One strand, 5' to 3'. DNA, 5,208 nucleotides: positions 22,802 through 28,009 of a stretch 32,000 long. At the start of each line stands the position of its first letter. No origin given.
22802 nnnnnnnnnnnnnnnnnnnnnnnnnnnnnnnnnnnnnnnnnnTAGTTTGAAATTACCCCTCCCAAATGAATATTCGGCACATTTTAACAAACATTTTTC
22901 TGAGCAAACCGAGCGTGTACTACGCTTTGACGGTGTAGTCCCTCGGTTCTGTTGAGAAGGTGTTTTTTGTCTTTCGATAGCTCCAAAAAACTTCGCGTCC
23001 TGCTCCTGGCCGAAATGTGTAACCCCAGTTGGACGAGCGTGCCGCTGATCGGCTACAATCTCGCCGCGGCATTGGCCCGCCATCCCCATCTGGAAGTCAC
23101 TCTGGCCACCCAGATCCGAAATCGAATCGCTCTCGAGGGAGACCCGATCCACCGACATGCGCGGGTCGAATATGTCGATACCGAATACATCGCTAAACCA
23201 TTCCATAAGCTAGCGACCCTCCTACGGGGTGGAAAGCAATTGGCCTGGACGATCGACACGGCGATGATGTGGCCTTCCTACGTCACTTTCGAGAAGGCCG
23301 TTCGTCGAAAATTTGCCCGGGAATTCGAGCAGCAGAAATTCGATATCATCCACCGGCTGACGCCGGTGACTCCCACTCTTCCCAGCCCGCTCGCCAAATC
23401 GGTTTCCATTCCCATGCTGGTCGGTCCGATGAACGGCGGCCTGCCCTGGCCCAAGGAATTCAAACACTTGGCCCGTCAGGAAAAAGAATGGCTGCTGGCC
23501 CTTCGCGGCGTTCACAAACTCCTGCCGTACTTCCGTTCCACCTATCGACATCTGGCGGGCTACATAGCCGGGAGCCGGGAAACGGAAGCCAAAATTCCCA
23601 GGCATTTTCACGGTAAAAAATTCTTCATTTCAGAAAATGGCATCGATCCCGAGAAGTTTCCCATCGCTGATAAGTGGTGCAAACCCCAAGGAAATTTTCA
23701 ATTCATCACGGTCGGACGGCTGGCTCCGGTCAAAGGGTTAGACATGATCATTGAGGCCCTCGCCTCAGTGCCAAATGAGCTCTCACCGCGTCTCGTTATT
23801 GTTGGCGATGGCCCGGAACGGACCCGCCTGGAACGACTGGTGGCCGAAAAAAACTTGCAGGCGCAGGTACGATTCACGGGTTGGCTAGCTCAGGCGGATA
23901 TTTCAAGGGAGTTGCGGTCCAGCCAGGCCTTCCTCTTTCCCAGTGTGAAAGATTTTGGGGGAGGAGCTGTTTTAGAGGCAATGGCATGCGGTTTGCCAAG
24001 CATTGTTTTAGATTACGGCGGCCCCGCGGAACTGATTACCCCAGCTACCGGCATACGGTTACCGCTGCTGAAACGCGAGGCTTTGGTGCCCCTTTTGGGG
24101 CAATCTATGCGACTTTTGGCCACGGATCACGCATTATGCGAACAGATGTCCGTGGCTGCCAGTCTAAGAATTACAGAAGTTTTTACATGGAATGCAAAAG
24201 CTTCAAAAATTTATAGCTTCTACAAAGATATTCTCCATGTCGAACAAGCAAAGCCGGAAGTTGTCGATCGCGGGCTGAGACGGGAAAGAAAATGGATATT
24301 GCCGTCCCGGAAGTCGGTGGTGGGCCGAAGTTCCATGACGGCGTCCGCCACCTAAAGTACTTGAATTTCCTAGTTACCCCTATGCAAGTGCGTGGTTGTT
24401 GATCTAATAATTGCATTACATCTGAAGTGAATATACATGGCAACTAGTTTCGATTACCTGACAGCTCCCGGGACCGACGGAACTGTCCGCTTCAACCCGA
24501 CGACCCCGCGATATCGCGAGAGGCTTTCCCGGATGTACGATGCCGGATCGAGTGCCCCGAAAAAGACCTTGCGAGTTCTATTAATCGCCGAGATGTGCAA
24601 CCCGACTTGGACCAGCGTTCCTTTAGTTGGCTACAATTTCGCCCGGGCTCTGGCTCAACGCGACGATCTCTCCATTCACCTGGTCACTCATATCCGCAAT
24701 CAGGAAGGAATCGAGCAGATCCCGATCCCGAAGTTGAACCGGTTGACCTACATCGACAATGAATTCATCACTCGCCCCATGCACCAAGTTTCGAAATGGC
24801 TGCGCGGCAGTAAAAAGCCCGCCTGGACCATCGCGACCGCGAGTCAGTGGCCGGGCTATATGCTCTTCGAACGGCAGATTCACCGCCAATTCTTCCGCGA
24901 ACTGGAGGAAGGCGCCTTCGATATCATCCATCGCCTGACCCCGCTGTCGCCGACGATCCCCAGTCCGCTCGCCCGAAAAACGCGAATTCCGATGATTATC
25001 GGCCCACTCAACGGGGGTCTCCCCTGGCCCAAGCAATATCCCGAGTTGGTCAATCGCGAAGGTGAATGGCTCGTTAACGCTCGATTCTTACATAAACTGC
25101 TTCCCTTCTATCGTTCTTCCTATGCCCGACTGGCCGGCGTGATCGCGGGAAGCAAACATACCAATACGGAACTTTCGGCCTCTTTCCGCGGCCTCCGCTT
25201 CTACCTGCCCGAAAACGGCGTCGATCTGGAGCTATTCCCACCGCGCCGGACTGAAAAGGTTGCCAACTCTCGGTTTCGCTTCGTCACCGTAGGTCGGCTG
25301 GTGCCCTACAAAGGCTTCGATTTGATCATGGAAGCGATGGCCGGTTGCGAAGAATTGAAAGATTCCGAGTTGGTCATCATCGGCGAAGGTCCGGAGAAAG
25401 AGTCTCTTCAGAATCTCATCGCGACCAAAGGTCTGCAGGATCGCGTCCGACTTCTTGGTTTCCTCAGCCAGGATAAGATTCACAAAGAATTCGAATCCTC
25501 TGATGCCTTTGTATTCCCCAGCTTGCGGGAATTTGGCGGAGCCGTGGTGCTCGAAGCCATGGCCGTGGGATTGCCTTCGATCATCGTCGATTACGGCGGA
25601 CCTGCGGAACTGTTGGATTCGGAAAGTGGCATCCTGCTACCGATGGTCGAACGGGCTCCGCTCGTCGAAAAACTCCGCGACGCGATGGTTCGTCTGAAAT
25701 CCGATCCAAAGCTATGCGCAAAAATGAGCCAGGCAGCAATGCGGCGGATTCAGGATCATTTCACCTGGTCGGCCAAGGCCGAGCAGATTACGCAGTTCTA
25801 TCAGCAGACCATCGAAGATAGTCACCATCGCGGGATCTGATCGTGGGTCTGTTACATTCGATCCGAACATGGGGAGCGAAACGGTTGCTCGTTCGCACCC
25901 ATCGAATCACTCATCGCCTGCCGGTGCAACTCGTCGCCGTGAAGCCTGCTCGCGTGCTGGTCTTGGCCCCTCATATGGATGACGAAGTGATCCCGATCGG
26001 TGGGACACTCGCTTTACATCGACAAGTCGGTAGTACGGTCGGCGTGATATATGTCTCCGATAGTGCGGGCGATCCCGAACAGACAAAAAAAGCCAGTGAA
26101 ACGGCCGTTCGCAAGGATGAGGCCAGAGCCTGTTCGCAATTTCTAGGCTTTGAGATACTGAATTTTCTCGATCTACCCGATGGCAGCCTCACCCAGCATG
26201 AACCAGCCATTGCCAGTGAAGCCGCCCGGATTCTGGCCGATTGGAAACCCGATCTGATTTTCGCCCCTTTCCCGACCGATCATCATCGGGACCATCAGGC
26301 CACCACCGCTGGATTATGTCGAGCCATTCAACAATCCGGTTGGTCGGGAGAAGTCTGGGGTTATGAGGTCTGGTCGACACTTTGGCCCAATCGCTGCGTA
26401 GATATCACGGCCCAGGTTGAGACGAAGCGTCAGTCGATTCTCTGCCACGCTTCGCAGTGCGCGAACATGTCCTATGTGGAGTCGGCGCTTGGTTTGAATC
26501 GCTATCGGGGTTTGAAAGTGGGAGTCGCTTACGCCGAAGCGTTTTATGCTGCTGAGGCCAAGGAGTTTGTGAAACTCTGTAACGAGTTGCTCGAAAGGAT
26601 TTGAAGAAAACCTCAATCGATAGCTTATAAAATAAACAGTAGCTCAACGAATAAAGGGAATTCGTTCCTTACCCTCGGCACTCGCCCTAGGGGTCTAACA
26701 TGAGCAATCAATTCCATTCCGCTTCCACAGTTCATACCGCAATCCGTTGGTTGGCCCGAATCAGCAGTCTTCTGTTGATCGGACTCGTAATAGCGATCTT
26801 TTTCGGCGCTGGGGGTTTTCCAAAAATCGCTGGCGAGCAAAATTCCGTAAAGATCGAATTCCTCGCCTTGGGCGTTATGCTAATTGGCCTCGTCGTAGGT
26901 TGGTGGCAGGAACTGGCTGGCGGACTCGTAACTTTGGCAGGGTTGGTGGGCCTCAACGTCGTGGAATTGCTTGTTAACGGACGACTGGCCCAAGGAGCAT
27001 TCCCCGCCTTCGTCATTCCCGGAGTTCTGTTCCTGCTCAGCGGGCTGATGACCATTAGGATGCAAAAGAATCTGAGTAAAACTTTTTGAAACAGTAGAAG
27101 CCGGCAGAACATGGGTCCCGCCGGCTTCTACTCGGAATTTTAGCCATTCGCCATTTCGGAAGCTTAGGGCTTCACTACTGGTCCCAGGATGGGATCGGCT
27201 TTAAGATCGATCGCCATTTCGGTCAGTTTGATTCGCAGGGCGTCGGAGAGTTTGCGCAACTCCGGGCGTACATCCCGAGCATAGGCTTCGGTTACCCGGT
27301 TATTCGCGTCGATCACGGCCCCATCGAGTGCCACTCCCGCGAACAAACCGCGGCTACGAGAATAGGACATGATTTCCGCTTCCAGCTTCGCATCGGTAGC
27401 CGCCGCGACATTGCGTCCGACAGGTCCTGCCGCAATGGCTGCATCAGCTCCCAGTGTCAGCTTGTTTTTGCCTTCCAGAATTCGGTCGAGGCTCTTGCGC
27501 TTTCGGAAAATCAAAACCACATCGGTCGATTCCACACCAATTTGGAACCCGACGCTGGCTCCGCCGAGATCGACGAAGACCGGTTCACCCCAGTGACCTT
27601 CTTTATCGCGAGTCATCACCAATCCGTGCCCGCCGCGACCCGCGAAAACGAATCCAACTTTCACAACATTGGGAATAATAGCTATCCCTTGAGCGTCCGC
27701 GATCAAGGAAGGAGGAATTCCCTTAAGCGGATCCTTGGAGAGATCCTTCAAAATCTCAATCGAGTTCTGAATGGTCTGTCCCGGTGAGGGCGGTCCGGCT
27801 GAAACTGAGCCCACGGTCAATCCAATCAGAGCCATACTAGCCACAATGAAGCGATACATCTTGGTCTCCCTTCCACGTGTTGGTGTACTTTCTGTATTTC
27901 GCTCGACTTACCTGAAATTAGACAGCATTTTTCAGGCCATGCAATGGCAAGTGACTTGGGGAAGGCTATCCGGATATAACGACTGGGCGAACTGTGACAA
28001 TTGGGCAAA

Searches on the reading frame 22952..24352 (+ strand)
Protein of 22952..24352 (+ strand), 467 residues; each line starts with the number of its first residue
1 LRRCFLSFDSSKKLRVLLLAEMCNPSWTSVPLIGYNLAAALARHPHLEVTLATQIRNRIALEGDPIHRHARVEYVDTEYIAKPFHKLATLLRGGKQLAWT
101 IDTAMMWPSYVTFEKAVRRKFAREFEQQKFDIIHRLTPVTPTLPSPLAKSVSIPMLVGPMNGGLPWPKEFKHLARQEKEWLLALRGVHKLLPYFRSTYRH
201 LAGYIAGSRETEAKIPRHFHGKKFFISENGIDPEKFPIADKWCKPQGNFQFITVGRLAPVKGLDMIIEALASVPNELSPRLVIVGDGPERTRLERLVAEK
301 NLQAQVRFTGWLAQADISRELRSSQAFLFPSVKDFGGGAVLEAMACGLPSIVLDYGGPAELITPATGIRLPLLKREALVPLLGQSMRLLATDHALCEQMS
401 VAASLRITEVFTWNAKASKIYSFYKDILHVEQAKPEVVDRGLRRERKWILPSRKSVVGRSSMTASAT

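Call 3: search_protein_families(library=pfam, proteins=[window:22952-24352:+], max_evalue=0.01)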
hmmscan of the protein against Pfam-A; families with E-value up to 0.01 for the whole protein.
window:22952-24352:+ (467 aa): 5 families
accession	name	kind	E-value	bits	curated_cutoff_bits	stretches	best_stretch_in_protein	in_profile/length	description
PF00534.26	Glycos_transf_1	-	2.8e-30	105.5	26.4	1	240-365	7-134/172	Glycosyl transferases group 1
PF13692.12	Glyco_trans_1_4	-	4e-26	92.4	27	1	250-368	3-122/142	Glycosyl transferases group 1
PF20706.3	GT4-conflict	-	4.1e-11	42.9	26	1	218-365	168-323/385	Family 4 Glycosyltransferase in conflict systems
PF13439.12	Glyco_transf_4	-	0.0031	18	28.5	0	113-235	56-170/170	Glycosyltransferase Family 4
PF13524.12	Glyco_trans_1_2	-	0.005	17.2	25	0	267-419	6-141/144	Glycosyl transferase-like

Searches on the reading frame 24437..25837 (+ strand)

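Call 41: search_protein_families(library=pfam, proteins=[window:24437-25837:+], max_evalue=0.01)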
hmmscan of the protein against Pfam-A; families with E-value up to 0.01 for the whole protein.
window:24437-25837:+ (467 aa): 6 families
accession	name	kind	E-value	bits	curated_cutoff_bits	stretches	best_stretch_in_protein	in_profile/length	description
PF00534.26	Glycos_transf_1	-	5.6e-35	120.8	26.4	1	277-435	13-170/172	Glycosyl transferases group 1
PF13692.12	Glyco_trans_1_4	-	9.2e-28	97.7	27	1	280-414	2-137/142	Glycosyl transferases group 1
PF20706.3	GT4-conflict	-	2.4e-12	47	26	1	260-450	179-384/385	Family 4 Glycosyltransferase in conflict systems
PF13524.12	Glyco_trans_1_2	-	4.3e-06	27.2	25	1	309-452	14-143/144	Glycosyl transferase-like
PF13439.12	Glyco_transf_4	-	0.0014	19.1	28.5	0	147-265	59-169/170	Glycosyltransferase Family 4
PF13579.12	Glyco_trans_4_4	-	0.009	16.8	29.7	0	143-248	58-144/158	Glycosyl transferase 4-like domain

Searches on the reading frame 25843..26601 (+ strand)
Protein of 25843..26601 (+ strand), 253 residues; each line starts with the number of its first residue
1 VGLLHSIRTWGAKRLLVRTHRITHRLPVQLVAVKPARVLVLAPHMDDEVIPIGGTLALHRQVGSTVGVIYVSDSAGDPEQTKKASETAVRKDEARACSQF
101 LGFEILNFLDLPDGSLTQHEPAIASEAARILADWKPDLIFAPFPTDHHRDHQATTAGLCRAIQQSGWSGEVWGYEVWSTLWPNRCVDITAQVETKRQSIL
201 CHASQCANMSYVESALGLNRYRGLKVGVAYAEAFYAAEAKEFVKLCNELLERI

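Call 41: search_protein_families(library=pfam, proteins=[window:25843-26601:+], max_evalue=0.01)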
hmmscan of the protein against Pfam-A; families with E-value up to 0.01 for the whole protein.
window:25843-26601:+ (253 aa): 1 family
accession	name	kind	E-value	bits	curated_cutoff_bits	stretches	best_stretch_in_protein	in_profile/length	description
PF02585.22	PIG-L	-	1.6e-25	90.5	28.2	1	39-160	1-127/129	GlcNAc-PI de-N-acetylase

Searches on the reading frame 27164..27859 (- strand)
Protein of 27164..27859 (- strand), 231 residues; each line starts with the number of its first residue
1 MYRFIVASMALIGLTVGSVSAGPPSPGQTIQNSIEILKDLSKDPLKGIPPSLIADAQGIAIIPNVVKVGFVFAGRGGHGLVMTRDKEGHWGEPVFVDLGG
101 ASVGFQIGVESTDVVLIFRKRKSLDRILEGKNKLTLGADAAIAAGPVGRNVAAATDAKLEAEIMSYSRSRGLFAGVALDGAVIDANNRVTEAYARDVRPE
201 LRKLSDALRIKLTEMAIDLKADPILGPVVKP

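Call 41: search_protein_families(library=pfam, proteins=[window:27164-27859:-], max_evalue=0.01)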
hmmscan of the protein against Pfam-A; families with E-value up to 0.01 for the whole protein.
window:27164-27859:- (231 aa): 1 family
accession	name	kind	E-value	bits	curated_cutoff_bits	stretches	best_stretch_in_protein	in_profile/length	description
PF04366.17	Ysc84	-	9.1e-30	103.4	25.1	1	100-193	2-95/127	Las17-binding protein actin regulator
